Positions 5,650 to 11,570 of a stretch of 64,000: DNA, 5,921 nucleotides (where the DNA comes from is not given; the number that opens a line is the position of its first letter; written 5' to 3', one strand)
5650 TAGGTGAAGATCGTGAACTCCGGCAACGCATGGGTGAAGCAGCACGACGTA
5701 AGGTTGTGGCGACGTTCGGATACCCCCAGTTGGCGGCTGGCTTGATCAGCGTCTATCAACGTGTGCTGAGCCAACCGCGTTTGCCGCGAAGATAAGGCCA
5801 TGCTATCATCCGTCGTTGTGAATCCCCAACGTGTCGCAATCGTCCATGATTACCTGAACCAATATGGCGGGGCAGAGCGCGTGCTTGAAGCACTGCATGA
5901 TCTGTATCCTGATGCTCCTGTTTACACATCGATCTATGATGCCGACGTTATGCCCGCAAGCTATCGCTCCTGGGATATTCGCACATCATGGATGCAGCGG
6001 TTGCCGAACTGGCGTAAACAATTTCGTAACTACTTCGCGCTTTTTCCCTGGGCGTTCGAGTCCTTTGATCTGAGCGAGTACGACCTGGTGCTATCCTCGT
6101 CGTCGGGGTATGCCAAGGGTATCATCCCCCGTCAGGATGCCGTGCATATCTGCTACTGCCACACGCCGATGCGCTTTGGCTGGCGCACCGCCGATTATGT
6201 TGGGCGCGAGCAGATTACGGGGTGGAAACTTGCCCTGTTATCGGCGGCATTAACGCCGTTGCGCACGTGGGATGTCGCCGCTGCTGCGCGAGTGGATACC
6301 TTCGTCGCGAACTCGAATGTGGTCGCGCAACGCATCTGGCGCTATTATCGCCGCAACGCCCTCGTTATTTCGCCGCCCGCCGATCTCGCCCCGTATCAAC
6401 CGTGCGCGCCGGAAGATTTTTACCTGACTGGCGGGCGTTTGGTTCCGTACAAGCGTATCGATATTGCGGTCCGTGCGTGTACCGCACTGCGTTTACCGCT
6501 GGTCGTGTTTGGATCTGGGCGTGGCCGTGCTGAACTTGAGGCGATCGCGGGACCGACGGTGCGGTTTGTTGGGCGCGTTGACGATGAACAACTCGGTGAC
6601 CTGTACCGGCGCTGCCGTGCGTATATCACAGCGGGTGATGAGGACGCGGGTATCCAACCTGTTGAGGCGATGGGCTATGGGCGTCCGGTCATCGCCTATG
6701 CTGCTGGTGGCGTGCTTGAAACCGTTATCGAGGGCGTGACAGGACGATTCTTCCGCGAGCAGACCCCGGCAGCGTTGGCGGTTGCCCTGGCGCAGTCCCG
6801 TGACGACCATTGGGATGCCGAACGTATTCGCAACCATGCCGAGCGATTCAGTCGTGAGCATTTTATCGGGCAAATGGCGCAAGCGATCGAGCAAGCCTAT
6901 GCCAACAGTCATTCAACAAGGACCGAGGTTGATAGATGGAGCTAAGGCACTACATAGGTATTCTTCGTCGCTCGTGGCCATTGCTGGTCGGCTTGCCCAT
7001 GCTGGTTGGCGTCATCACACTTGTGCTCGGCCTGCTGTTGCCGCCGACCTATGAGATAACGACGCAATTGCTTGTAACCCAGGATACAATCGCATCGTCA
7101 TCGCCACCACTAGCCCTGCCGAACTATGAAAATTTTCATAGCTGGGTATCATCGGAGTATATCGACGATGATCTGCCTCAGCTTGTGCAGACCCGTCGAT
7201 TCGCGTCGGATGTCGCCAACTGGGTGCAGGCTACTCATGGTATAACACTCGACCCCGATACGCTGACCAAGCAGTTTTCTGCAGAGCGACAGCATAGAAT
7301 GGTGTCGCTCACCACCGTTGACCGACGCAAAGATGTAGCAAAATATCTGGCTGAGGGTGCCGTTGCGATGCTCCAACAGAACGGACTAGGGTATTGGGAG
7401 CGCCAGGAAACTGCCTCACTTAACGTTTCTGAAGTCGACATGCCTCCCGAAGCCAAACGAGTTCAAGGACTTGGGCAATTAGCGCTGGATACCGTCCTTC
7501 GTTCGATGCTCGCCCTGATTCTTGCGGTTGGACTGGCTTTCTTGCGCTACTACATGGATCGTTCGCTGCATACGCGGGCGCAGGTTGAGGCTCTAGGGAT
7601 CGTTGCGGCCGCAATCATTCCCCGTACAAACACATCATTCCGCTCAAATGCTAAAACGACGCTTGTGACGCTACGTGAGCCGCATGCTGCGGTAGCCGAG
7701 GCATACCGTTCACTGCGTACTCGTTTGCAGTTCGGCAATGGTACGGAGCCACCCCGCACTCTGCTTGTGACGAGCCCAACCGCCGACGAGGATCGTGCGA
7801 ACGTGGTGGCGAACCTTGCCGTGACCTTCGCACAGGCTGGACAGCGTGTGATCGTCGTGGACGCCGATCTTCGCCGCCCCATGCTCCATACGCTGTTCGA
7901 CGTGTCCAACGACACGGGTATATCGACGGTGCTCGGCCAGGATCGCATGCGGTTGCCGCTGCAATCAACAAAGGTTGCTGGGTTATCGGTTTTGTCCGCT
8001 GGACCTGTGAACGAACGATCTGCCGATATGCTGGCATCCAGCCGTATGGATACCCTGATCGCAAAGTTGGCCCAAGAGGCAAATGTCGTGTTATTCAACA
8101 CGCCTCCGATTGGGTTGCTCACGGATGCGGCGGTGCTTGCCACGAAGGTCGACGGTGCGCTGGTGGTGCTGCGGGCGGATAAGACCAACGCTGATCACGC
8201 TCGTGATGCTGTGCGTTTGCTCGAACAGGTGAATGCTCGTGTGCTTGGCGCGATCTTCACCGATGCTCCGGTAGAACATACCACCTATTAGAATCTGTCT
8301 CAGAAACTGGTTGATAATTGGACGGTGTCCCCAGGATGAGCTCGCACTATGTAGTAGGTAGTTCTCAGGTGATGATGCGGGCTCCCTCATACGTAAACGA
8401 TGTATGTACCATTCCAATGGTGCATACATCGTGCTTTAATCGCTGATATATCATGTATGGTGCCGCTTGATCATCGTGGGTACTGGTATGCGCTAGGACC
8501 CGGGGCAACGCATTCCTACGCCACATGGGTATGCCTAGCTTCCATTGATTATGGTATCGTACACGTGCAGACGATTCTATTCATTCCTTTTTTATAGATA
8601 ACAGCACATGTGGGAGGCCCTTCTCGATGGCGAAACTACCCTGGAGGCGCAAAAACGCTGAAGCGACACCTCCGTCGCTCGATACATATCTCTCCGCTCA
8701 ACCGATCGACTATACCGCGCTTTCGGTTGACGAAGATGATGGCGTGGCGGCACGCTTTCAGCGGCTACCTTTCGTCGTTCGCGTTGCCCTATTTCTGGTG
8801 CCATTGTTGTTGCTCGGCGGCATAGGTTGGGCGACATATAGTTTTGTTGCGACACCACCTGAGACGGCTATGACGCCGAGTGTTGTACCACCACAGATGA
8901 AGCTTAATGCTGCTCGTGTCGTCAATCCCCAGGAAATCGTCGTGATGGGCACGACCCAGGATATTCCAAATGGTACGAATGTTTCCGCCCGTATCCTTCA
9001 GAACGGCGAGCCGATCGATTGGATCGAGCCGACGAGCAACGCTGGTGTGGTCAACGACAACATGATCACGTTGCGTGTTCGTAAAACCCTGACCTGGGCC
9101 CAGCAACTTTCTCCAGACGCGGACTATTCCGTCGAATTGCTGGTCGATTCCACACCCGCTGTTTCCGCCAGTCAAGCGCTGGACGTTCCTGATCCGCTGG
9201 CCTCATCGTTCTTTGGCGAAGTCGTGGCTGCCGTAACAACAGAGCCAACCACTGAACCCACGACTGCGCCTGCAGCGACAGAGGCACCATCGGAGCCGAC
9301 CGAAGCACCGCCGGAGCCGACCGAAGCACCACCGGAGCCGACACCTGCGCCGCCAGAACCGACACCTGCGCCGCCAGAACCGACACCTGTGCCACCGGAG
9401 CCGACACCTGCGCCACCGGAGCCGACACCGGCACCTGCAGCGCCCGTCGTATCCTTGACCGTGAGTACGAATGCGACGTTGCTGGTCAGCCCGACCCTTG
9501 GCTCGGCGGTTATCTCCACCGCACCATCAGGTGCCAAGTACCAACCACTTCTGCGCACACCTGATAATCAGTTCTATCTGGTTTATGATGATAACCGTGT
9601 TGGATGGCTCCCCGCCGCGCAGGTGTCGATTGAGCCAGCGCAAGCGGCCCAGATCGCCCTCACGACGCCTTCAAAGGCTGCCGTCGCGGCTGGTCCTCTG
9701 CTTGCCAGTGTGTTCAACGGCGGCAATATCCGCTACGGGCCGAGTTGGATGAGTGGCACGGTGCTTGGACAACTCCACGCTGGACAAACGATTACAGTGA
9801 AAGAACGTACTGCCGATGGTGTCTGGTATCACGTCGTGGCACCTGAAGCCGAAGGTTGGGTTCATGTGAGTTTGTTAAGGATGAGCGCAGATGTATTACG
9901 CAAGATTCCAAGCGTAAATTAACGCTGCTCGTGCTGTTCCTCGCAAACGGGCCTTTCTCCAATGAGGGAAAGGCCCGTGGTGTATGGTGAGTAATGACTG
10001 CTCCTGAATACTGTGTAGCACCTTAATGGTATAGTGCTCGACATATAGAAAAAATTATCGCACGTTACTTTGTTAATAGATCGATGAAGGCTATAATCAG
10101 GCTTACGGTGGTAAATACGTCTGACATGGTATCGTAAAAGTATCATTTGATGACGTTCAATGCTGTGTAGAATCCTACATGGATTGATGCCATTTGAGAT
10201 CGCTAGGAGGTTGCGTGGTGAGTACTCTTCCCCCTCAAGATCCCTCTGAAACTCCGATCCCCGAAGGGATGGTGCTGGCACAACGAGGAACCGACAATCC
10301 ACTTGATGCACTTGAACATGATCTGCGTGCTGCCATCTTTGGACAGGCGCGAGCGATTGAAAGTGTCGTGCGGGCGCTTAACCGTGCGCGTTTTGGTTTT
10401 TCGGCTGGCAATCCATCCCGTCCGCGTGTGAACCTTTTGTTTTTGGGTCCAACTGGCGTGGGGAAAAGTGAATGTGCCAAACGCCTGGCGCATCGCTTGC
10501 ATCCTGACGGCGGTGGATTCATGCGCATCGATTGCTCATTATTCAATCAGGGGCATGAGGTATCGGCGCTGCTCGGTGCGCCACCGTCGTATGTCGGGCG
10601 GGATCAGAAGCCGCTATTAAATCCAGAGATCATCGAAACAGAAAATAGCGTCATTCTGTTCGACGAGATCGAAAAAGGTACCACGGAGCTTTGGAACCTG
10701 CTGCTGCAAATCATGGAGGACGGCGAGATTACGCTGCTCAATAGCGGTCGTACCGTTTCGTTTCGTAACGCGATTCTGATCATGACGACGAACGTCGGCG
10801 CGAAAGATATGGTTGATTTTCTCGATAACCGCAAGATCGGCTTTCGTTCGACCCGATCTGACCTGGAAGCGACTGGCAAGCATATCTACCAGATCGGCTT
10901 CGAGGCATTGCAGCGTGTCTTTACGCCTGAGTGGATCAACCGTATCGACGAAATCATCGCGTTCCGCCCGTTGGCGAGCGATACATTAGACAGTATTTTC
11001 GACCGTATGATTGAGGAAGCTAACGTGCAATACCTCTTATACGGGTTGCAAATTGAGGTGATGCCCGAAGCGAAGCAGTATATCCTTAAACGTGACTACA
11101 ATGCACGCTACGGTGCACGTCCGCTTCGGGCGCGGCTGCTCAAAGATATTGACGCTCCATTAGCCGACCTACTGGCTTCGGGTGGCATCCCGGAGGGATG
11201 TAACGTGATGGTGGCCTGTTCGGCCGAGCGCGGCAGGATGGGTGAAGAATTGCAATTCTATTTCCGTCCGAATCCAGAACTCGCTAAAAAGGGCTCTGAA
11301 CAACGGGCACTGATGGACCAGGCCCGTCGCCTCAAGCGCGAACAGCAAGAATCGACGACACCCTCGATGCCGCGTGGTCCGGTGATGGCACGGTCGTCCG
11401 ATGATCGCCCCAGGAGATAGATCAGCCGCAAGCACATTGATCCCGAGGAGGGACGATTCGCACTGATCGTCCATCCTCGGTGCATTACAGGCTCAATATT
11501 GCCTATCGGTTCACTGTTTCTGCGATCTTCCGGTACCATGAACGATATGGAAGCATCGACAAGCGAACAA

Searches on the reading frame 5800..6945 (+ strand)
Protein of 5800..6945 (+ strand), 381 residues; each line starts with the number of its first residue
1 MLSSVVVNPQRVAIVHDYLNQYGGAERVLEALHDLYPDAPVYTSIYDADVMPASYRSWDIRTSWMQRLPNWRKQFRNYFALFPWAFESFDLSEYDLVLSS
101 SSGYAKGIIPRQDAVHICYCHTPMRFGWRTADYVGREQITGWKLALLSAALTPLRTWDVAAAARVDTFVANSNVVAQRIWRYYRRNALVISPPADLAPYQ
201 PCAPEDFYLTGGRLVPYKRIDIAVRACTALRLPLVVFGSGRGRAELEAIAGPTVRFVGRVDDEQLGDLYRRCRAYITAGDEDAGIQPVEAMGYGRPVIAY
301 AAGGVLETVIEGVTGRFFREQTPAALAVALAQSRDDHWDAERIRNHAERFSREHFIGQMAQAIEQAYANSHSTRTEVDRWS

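Call 56: search_protein_families(library=pfam, proteins=[window:5800-6945:+])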
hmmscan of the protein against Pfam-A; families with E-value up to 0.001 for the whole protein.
window:5800-6945:+ (381 aa): 3 families
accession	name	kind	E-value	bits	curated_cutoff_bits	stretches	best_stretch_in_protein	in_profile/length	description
PF00534.26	Glycos_transf_1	-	2e-20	73.4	26.4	1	206-348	16-170/172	Glycosyl transferases group 1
PF13692.12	Glyco_trans_1_4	-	1e-17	65.2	27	1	211-332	7-138/142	Glycosyl transferases group 1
PF13439.12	Glyco_transf_4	-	5.4e-07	30.2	28.5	1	22-196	1-168/170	Glycosyltransferase Family 4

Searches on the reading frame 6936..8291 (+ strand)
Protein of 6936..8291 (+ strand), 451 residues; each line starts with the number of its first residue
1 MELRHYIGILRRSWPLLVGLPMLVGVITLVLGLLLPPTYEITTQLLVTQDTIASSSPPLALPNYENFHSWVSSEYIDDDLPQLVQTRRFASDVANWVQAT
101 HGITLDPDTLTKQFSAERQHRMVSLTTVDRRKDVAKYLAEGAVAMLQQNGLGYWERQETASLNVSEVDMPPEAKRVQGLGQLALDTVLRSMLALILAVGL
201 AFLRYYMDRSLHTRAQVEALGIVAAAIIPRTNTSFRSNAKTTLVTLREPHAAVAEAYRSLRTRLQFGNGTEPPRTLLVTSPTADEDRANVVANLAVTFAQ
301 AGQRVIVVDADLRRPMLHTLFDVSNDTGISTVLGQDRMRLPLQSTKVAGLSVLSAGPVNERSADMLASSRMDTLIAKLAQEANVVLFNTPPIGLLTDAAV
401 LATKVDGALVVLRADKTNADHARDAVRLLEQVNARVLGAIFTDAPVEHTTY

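Call 55: search_protein_families(library=pfam, proteins=[window:6936-8291:+])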
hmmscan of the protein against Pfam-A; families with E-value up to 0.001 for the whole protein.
window:6936-8291:+ (451 aa): 3 families
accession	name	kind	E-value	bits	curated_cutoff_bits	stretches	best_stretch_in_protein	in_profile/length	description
PF10609.15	ParA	-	2.7e-07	30.7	27.1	1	289-440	19-171/246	NUBPL iron-transfer P-loop NTPase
PF02706.20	Wzz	-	2.7e-05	24.9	25.5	1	2-54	4-56/91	Chain length determinant protein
PF01656.29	CbiA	-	9e-05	22.9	25.4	1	290-423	15-101/125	CobQ/CobB/MinD/ParA nucleotide binding domain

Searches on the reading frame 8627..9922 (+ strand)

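Call 55: search_protein_families(library=pfam, proteins=[window:8627-9922:+])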
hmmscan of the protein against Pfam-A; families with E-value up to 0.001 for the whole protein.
window:8627-9922:+ (431 aa): 4 families
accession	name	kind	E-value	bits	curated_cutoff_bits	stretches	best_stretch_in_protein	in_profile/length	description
PF08239.17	SH3_3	-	1.8e-13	50.9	27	2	366-417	3-53/54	Bacterial SH3 domain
PF12913.13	SH3_6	-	3.1e-06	27.1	27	1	381-413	21-53/53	SH3 domain (SH3b1 type)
PF07653.23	SH3_2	-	0.00013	22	21.8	0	382-417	17-52/55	Variant SH3 domain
PF18348.7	SH3_16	-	0.00051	20.2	25.8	0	382-415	14-47/49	Bacterial dipeptidyl-peptidase Sh3 domain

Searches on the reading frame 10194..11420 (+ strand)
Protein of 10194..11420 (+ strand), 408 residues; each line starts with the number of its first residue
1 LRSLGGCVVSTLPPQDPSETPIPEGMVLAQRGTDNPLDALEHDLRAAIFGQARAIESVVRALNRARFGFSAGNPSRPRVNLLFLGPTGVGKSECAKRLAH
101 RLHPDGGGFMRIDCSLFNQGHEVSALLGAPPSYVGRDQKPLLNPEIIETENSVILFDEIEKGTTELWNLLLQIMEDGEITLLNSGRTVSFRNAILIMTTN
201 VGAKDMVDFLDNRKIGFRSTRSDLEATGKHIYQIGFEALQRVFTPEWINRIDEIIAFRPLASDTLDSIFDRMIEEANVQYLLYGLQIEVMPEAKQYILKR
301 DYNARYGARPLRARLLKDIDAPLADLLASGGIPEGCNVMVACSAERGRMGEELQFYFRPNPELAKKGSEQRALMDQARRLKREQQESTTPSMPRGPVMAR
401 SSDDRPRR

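Call 55: search_protein_families(library=pfam, proteins=[window:10194-11420:+])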
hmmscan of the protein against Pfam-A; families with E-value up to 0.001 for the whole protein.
window:10194-11420:+ (408 aa): 10 families
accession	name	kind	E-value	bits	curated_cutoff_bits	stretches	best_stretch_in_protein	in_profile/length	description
PF07724.20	AAA_2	-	2.6e-37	128.8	27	1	76-254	1-166/166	AAA domain (Cdc48 subfamily)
PF10431.15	ClpB_D2-small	-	1.9e-14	53.9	21.9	1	260-340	1-81/81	C-terminal, D2-small domain, of ClpB protein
PF07728.20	AAA_5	-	4e-10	40.3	22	1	80-202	1-124/139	AAA domain (dynein-related subfamily)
PF00158.32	Sigma54_activat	-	1.9e-08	34.6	20.2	1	78-207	22-149/168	Sigma-54 interaction domain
PF00004.35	AAA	-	2e-07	32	21.2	1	81-201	1-110/131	ATPase family associated with various cellular activities (AAA)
PF01078.27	Mg_chelatase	-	1e-05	25.5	20.3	0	134-201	91-158/207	Magnesium chelatase, subunit ChlI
PF13401.12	AAA_22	-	5e-05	24.1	27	1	81-185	8-122/130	AAA domain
PF06309.17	Torsin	-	0.0003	21.3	27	1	35-106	14-81/127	Torsin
PF13191.12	AAA_16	-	0.00033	21.6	32.6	0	77-117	24-63/167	AAA ATPase domain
PF25199.1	nSTAND_NTPase5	-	0.00076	19.8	34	0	66-191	33-138/145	Novel STAND NTPase 5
